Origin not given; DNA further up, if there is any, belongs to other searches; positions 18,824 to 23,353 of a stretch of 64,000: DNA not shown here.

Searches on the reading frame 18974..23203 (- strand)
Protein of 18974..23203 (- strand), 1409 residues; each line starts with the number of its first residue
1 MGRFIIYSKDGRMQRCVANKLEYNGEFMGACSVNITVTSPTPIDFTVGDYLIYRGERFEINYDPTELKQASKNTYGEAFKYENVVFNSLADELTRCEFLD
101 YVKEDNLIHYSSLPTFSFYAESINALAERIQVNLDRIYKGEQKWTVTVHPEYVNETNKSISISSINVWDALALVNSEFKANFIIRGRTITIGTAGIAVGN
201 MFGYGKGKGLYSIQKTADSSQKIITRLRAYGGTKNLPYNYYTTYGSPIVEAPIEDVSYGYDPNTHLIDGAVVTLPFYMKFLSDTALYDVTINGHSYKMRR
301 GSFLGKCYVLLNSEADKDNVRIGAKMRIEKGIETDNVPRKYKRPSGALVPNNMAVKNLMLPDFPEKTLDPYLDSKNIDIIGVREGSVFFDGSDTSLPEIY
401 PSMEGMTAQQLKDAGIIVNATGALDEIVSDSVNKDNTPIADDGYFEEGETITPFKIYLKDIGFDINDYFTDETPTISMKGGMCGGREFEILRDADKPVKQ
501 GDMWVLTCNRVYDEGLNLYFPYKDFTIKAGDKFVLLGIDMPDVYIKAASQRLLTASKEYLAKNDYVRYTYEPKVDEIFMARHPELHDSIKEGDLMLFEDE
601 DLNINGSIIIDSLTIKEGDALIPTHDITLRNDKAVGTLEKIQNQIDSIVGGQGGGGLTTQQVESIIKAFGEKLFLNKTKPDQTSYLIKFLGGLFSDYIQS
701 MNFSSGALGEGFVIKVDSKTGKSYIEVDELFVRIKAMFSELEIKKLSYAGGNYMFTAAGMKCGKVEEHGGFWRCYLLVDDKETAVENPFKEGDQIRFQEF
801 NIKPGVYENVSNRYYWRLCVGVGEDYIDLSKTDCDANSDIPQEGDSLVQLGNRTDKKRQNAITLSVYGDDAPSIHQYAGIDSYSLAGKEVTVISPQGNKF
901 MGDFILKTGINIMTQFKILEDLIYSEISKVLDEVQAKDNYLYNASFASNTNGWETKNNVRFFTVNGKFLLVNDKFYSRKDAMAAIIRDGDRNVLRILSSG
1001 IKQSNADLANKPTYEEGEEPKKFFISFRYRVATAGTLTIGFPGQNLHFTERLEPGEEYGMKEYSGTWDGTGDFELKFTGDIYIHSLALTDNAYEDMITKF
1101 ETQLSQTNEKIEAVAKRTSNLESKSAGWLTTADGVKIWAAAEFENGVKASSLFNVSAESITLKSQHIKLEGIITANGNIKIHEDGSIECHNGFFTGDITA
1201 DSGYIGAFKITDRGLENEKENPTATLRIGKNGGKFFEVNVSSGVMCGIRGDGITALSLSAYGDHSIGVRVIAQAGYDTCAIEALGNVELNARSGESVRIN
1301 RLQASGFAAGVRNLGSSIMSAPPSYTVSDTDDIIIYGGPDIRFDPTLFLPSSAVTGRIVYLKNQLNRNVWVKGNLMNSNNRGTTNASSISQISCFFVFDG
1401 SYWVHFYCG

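Call 18: search_protein_families(library=pfam, max_evalue=0.01, proteins=[window:18974-23203:-])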
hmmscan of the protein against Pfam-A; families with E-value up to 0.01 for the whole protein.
window:18974-23203:- (1409 aa): 0 families

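Call 19: search_protein_families(library=phrogs, max_evalue=0.01, proteins=[window:18974-23203:-])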
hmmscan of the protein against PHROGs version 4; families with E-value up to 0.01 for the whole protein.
window:18974-23203:- (1409 aa): 6 families
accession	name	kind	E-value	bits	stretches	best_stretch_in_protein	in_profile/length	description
phrog_22546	-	unknown function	4.6e-68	231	3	692-1211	565-1117/1386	-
phrog_38044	-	unknown function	5.5e-68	230.3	1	696-909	899-1112/3576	-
phrog_17422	-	unknown function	5.2e-59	201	1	15-896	15-769/961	-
phrog_19846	-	unknown function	2.4e-45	155.7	2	15-242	20-234/1272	-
phrog_15074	-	unknown function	4.4e-20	71.7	2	20-243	17-237/1773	-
phrog_31303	-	unknown function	8.1e-10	38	1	29-241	36-242/980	-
